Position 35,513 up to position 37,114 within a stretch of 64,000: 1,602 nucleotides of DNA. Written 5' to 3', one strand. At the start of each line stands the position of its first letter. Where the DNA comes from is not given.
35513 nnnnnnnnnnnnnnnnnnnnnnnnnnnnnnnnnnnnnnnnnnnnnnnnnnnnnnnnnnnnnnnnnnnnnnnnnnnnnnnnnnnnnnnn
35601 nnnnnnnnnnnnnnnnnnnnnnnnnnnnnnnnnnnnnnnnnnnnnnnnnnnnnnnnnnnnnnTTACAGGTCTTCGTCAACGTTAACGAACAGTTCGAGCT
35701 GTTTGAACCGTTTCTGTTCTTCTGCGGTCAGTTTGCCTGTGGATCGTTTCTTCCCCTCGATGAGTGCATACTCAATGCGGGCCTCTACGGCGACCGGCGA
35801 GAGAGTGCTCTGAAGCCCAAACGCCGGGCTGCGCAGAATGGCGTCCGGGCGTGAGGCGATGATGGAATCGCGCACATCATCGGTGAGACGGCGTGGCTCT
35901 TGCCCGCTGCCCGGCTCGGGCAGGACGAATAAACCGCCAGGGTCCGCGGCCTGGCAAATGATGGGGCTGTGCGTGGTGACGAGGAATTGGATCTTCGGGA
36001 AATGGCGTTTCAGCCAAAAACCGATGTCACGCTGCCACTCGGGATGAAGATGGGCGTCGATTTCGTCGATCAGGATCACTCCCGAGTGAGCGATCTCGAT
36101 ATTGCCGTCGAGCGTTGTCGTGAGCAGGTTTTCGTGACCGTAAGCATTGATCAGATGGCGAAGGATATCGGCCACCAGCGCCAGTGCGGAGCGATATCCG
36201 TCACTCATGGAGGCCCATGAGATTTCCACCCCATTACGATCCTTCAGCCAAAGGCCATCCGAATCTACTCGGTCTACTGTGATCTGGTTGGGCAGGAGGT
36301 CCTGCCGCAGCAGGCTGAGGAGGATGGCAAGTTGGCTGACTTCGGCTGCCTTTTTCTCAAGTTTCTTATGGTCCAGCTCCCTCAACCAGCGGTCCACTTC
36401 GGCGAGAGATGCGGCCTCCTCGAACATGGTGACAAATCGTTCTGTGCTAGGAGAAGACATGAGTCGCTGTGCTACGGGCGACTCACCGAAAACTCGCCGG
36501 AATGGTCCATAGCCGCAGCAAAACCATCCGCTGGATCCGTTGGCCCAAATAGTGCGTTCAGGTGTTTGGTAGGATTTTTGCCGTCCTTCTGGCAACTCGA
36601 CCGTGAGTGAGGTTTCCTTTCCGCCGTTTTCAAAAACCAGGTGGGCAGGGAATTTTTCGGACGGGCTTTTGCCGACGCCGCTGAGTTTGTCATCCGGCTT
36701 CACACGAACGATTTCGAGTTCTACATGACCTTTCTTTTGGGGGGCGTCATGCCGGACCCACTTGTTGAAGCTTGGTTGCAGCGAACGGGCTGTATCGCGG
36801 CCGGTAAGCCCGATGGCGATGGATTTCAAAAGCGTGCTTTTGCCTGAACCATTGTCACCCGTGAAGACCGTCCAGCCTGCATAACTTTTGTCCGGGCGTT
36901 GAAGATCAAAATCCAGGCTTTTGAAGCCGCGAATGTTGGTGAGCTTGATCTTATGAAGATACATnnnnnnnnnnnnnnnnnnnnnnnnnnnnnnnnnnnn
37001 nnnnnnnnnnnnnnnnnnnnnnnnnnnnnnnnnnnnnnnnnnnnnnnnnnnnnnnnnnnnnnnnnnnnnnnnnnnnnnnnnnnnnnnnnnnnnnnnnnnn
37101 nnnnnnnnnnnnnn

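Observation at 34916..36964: Intact two-gene Septu-like defence module (PtuA-like ATPase + PtuB-like HNH) in a low-GC insert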

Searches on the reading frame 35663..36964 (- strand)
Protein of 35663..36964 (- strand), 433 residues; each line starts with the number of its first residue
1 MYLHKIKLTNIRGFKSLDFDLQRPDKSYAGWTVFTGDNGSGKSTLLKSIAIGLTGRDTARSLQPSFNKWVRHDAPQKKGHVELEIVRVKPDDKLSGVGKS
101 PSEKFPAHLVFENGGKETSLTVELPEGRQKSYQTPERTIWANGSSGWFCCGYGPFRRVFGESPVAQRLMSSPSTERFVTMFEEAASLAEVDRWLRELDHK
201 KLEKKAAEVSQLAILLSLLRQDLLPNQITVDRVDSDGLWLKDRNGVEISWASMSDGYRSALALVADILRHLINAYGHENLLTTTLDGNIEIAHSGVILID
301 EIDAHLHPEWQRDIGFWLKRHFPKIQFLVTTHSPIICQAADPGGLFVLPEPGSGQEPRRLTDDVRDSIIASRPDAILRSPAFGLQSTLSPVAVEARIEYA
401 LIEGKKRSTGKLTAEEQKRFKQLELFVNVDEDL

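Call 3: search_protein_families(library=padloc, proteins=[window:35663-36964:-], max_evalue=0.01)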
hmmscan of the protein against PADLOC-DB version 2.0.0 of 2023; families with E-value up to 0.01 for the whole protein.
window:35663-36964:- (433 aa): 159 families (the best 25 are shown)
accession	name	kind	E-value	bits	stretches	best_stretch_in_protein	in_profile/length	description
PDLC00269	PtuA1|PtuA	-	3.9e-159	528.7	1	1-427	1-429/446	AAA ATPase domain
PDLC00295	PtuA1|PtuA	-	1.2e-75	253.4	1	1-428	1-419/451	AAA ATPase domain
PDLC03660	mREase_IV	-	4.9e-56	188.5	1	145-409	125-395/431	Type IV methyl-directed restriction enzyme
PDLC00304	PtuA1|PtuA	-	4.8e-54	182.2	1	1-427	10-414/444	AAA ATPase domain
PDLC00292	PtuA1|PtuA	-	3.7e-49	165.7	1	2-409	308-652/726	AAA ATPase domain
PDLC00301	PtuA1|PtuA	-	8.5e-48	161.4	1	1-390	1-375/429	AAA ATPase domain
PDLC00271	PtuA1|PtuA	-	7.9e-45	152.1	1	1-366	1-351/421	AAA ATPase domain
PDLC00288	PtuA1|PtuA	-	9.1e-45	151.5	1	2-423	313-673/733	AAA ATPase domain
PDLC00278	PtuA1|PtuA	-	5.4e-42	142.6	2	174-356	168-349/436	AAA ATPase domain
PDLC02913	ATPase_I-A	-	1.2e-38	131.6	2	226-345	306-415/508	-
PDLC00267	PtuA1|PtuA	-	1.5e-38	131.1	2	174-358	171-350/438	AAA ATPase domain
PDLC00277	PtuA1|PtuA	-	1.7e-37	127.7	1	1-358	1-348/423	AAA ATPase domain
PDLC00299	PtuA1|PtuA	-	6.3e-37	125.7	2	204-341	296-425/535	AAA ATPase domain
PDLC00298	PtuA1|PtuA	-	1.3e-34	118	2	234-341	230-329/423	AAA ATPase domain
PDLC00310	PtuA1|PtuA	-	5.2e-33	112.8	2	235-336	239-333/443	AAA ATPase domain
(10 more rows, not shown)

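Call 4: search_protein_families(library=pfam, proteins=[window:35663-36964:-], max_evalue=0.01)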
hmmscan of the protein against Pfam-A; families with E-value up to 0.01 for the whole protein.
window:35663-36964:- (433 aa): 10 families
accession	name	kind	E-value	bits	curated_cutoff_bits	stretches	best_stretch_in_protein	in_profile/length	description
PF13304.12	AAA_21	-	1.1e-21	78.7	27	1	32-336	2-302/304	AAA domain, putative AbiEii toxin, Type IV TA system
PF13175.12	AAA_15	-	4.1e-15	56.7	32.1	2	1-51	1-45/374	AAA ATPase domain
PF13476.12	AAA_23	-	1.2e-12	49.3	27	1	5-120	1-90/201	AAA domain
PF02463.25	SMC_N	-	1.5e-10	41.4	40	2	7-85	3-81/220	RecF/RecN/SMC N terminal domain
PF13555.12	AAA_29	-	1.1e-05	25.5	27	1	4-57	2-50/61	P-loop containing region of AAA domain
PF13401.12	AAA_22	-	0.00015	22.6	27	0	27-51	3-27/130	AAA domain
PF00005.33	ABC_tran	-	0.00017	22.7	25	1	31-54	13-36/137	ABC transporter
PF05729.18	NACHT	-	0.00051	20.3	26.7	0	33-58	4-29/167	NACHT domain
PF13238.12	AAA_18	-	0.0013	19.6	29.4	0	34-89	3-58/128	AAA domain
PF25199.1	nSTAND_NTPase5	-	0.0035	17.6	34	0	24-58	36-70/145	Novel STAND NTPase 5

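Call 5: search_protein_families(library=ncbifam, proteins=[window:35663-36964:-], max_evalue=0.01)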
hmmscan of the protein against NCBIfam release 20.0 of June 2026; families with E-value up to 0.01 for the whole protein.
window:35663-36964:- (433 aa): 15 families
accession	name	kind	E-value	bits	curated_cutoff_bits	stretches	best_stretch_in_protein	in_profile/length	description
NF041760.1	PtuA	equivalog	1.1e-37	130.2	500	2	187-342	278-425/524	retron Ec78 anti-phage system effector ATPase PtuA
NF002572.0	PRK02224.1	equivalog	1.4e-06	26.9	1087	1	1-56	1-50/888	DNA double-strand break repair ATPase Rad50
TIGR00611.2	recf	equivalog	5e-06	25.9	172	1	3-58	1-50/339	DNA replication/repair protein RecF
TIGR03185.1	DNA_S_dndD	equivalog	7.7e-06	24.7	245.85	1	1-59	1-58/650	DNA sulfur modification protein DndD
TIGR04435.1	restrict_AAA_1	hypoth_equivalog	9.3e-06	24.6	300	0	1-50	1-58/568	restriction system-associated AAA family ATPase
NF047739.1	antiphage_MADS3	equivalog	1.3e-05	24.5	420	1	4-50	3-42/427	methylation-associated defense system AAA family ATPase MAD3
TIGR00634.1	recN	equivalog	0.00012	21.2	407.85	0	294-341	463-510/563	DNA repair protein RecN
NF038234.1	retron_eff_Eco8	equivalog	0.00058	18.6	250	0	1-50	1-44/679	retron Eco8 family effector endonuclease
NF040873.1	AztA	equivalog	0.00088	18.9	220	1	31-50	20-39/191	zinc ABC transporter ATP-binding protein AztA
NF045487.1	ASRP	equivalog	0.0013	17.4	300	1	10-85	1-58/593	archaea-specific SMC-related protein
NF000355.4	ribo_prot_ABC_F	equivalog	0.0015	17.4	380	1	33-55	343-365/499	ribosomal protection-like ABC-F family protein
NF041035.1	Rad50_Halo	equivalog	0.0025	16.2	1000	1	1-56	1-50/883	DNA double-strand break repair ATPase Rad50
NF010680.0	PRK14079.1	equivalog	0.0035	16.4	386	0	28-60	22-54/349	recombination protein F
TIGR01166.1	cbiO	subfamily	0.009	15.5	211.8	0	31-94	20-81/190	cobalt ABC transporter, ATP-binding protein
NF010068.0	PRK13548.1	equivalog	0.0094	15.1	261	0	32-72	34-75/261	heme ABC transporter ATP-binding protein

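Call 9: search_solved_structures(query=window:35663-36964:-, max_evalue=0.001, show_alignments=2)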
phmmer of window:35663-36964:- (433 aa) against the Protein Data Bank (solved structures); distinct sequences matched with E-value up to 0.001: 15.
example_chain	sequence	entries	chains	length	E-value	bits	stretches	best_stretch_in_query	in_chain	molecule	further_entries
9e8z_C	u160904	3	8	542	2.1e-23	86.3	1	240-360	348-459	Retron Ec83 probable ATPase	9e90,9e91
9o4a_A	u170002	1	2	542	1.8e-21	79.9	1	240-360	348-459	Retron Ec83 probable ATPase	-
9kjx_B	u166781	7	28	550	5.7e-18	68.3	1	228-340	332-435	AAA family ATPase | Retron I-A effector PtuA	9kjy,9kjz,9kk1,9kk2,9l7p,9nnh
9u9y_A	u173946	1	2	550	7.3e-18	68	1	228-340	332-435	AAA family ATPase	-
9nnb_C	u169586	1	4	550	1.5e-17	67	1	228-340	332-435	Retron I-A effector PtuA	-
9nnk_C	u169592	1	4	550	1.5e-17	66.9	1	228-340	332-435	Retreon I-A effector PtuA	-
9vkz_A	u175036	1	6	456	1.8e-17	66.7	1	229-339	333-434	Retron Ec78 probable ATPase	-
22bu_B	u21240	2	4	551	2.2e-17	66.4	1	247-339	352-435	AAA family ATPase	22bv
9n69_A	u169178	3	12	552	2.6e-17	66.2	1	238-350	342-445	AAA family ATPase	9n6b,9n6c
9vh1_D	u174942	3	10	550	2.7e-17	66.1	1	230-339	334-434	Retron Ec78 probable ATPase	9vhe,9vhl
22et_E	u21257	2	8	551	2.8e-16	62.8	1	247-339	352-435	PtuA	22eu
8ee4_A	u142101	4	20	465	3.2e-16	62.6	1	248-350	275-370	PtuA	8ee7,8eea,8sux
8ux9_B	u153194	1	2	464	0.00015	24.1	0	276-350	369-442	AriA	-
8v45_A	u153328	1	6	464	0.00015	24.1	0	276-350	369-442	AriA antitoxin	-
8v46_A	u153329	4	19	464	0.0004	22.7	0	276-350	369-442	AriA antitoxin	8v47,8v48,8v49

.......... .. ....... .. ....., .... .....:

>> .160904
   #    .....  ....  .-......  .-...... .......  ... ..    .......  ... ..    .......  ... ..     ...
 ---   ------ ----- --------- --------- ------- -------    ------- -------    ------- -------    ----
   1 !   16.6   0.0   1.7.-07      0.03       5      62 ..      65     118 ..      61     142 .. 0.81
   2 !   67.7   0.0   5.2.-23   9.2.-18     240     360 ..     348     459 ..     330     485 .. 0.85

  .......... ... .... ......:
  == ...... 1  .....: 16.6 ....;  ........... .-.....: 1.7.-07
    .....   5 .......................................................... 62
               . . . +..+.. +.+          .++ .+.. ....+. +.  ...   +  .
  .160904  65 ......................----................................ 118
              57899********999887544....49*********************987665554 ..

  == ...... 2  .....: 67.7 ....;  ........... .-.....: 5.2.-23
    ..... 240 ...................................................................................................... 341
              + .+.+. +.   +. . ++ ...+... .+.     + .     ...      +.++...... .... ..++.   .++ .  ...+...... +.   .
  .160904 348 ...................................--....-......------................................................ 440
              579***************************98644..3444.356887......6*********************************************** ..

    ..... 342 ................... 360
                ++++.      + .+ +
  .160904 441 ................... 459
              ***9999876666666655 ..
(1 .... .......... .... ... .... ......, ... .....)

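Call 11: find_encoding_contigs(protein=window:35663-36964:-, flank=10000, max_places=10)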
Protein window:35663-36964:- (433 aa): 6 contigs read that carry it; 4 places shown.
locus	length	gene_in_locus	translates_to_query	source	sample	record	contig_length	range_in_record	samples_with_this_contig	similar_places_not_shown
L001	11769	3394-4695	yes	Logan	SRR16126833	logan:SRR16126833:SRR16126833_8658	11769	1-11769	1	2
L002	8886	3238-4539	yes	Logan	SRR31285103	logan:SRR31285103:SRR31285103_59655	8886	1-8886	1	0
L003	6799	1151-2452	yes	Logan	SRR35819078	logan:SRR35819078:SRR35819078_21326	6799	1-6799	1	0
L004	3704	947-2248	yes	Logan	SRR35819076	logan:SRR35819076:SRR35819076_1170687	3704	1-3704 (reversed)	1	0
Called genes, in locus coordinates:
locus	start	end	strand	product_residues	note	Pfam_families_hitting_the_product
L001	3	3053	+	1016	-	?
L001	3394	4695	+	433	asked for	PF02463:SMC_N (faint), PF13175:AAA_15 (weak), PF13476:AAA_23, PF13555:AAA_29 (faint), PF13304:AAA_21, PF13175:AAA_15 (weak)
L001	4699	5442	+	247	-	-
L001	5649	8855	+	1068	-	PF08450:SGL (faint), PF13449:Phytase-like (faint), PF25021:TEN_NHL (weak), PF01436:NHL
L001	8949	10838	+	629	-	PF13517:FG-GAP_3 (faint), PF01839:FG-GAP (faint)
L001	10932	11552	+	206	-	PF04542:Sigma70_r2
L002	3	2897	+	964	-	?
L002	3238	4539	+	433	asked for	PF02463:SMC_N (faint), PF13175:AAA_15 (weak), PF13476:AAA_23, PF13555:AAA_29 (faint), PF13304:AAA_21, PF13175:AAA_15 (weak)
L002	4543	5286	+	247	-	-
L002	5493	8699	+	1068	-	PF08450:SGL (faint), PF13449:Phytase-like (faint), PF25021:TEN_NHL (weak), PF01436:NHL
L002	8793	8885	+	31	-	?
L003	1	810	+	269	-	?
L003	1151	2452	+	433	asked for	PF02463:SMC_N (faint), PF13175:AAA_15 (weak), PF13476:AAA_23, PF13555:AAA_29 (faint), PF13304:AAA_21, PF13175:AAA_15 (weak)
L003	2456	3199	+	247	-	-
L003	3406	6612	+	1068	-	PF08450:SGL (faint), PF13449:Phytase-like (faint), PF25021:TEN_NHL (weak), PF01436:NHL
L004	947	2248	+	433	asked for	PF02463:SMC_N (faint), PF13175:AAA_15 (weak), PF13476:AAA_23, PF13555:AAA_29 (faint), PF13304:AAA_21, PF13175:AAA_15 (weak)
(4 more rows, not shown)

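Call 12: find_homologous_proteins(query=window:35663-36964:-, max_evalue=1e-10)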
Query window:35663-36964:- (433 aa): 2161 proteins with E <= 1e-10 among 8000 candidates; the best 120 are listed.
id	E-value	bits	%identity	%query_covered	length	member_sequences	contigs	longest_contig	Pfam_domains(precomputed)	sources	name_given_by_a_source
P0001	2.1e-271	918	92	100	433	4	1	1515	PF13175.13,PF13476.13,PF13555.13,PF02463.26,PF13304.13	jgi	jgi:predicted ATPase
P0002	8.4e-267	903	91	100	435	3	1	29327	PF13175.13,PF13476.13,PF02463.26,PF13304.13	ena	-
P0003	1.7e-263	892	89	100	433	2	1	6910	PF13175.13,PF13476.13,PF13555.13,PF02463.26,PF13304.13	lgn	-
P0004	1.4e-261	886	88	100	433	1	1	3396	PF13175.13,PF13476.13,PF02463.26,PF13304.13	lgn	-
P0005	4.5e-256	868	86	100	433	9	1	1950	PF13175.13,PF13476.13,PF13555.13,PF02463.26,PF13304.13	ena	-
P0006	8.1e-256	867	86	100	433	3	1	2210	PF13175.13,PF13476.13,PF02463.26,PF13304.13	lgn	-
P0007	4.2e-244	828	83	100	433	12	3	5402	PF13175.13,PF13476.13,PF02463.26,PF13304.13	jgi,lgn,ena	-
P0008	3.5e-243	825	84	100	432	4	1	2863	PF13175.13,PF13476.13,PF13555.13,PF02463.26,PF13304.13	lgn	-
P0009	6.1e-234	795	81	100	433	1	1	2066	PF13175.13,PF13476.13,PF02463.26,PF13304.13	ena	-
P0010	1.7e-233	793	80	100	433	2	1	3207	PF13175.13,PF13476.13,PF02463.26,PF13304.13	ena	-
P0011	6.9e-198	676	68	100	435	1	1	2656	PF13175.13,PF13476.13,PF13555.13,PF02463.26,PF13304.13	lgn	-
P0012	5.3e-196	670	68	100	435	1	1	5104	PF13175.13,PF13476.13,PF02463.26,PF13304.13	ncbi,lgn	-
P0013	3.1e-193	661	67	100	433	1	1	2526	PF13175.13,PF13476.13,PF13555.13,PF02463.26,PF13304.13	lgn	-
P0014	8.2e-192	656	65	100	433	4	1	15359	PF13175.13,PF13476.13,PF13555.13,PF02463.26,PF13304.13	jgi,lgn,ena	-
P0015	1.1e-191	656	67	99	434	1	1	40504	PF13175.13,PF13476.13,PF13555.13,PF02463.26,PF13304.13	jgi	jgi:energy-coupling factor transporter ATP-binding protein EcfA2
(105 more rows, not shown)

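Call 13: find_encoding_contigs(protein=P0002, flank=10000, max_places=4)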
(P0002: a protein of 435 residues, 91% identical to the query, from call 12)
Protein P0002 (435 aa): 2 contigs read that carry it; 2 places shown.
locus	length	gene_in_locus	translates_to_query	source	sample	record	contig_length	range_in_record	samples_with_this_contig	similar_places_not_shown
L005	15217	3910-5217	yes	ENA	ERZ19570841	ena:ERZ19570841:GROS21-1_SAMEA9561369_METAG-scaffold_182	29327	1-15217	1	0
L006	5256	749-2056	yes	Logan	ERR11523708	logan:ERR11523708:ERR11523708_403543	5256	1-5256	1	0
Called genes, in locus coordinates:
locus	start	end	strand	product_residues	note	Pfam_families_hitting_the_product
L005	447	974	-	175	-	-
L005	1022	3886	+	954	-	PF00176:SNF2-rel_dom, PF00270:DEAD, PF04851:ResIII, PF00271:Helicase_C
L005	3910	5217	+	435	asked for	PF02463:SMC_N (faint), PF13175:AAA_15, PF13476:AAA_23, PF13304:AAA_21, PF13175:AAA_15 (weak)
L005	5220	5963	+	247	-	-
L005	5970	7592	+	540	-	PF01555:N6_N4_Mtase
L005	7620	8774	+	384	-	PF13175:AAA_15, PF13304:AAA_21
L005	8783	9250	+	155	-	-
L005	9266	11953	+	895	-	PF04851:ResIII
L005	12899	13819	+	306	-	PF00058:Ldl_recept_b (faint)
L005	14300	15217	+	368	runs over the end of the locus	PF02275:CBAH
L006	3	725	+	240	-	?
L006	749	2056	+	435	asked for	PF02463:SMC_N (faint), PF13175:AAA_15, PF13476:AAA_23, PF13304:AAA_21, PF13175:AAA_15 (weak)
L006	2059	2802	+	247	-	-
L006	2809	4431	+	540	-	PF01555:N6_N4_Mtase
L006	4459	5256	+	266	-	?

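Call 34: find_encoding_contigs(protein=P0003, flank=10000, max_places=4)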
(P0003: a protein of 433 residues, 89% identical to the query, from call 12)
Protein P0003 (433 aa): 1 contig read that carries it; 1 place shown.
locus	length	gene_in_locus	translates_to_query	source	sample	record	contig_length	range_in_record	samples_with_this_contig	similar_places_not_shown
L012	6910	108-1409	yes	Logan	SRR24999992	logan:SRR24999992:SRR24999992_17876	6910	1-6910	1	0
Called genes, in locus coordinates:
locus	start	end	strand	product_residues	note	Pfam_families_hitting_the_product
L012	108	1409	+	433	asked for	PF02463:SMC_N (faint), PF13175:AAA_15, PF13476:AAA_23, PF13555:AAA_29 (faint), PF13304:AAA_21, PF13175:AAA_15 (weak)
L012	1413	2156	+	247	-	-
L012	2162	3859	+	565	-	PF01555:N6_N4_Mtase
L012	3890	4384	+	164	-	PF13366:PDDEXK_3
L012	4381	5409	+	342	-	PF13310:Virulence_RhuM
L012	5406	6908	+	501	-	?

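Call 35: find_encoding_contigs(protein=P0007, flank=10000, max_places=4)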
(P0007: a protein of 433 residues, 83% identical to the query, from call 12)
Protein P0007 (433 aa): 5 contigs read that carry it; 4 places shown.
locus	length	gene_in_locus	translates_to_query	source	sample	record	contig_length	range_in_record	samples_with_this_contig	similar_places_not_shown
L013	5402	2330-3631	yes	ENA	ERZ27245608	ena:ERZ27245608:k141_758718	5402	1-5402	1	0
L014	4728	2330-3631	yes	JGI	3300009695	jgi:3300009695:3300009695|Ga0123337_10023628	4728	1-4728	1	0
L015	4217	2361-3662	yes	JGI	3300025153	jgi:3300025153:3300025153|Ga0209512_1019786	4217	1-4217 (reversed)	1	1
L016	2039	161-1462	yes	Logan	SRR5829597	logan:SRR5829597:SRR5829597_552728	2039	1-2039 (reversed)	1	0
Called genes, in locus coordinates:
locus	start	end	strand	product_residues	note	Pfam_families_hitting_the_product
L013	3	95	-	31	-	?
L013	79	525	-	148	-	-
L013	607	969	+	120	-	-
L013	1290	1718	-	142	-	-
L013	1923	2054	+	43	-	-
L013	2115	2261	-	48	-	-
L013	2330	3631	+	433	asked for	PF02463:SMC_N (faint), PF13175:AAA_15, PF13476:AAA_23, PF13304:AAA_21, PF13175:AAA_15 (weak)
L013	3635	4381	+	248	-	-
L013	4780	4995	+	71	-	-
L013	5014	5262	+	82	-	-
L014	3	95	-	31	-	?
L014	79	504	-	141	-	-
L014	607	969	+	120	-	-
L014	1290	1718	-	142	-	-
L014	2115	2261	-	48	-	-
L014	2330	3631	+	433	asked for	PF02463:SMC_N (faint), PF13175:AAA_15, PF13476:AAA_23, PF13304:AAA_21, PF13175:AAA_15 (weak)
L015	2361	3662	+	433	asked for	PF02463:SMC_N (faint), PF13175:AAA_15, PF13476:AAA_23, PF13304:AAA_21, PF13175:AAA_15 (weak)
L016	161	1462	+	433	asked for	PF02463:SMC_N (faint), PF13175:AAA_15, PF13476:AAA_23, PF13304:AAA_21, PF13175:AAA_15 (weak)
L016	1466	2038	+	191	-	?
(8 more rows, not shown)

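Call 36: find_encoding_contigs(protein=P0004, flank=10000, max_places=4)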
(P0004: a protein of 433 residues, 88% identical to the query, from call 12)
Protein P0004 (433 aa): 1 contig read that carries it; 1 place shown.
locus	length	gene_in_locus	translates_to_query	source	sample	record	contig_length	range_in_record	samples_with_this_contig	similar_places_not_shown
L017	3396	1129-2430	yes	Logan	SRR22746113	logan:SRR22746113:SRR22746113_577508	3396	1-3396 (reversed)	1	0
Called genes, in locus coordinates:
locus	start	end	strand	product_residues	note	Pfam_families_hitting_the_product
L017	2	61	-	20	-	?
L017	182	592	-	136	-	PF05598:DUF772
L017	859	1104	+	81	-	-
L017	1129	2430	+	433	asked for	PF02463:SMC_N (faint), PF13175:AAA_15 (weak), PF13476:AAA_23, PF13304:AAA_21, PF13175:AAA_15 (weak)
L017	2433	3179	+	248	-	-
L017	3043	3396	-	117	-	?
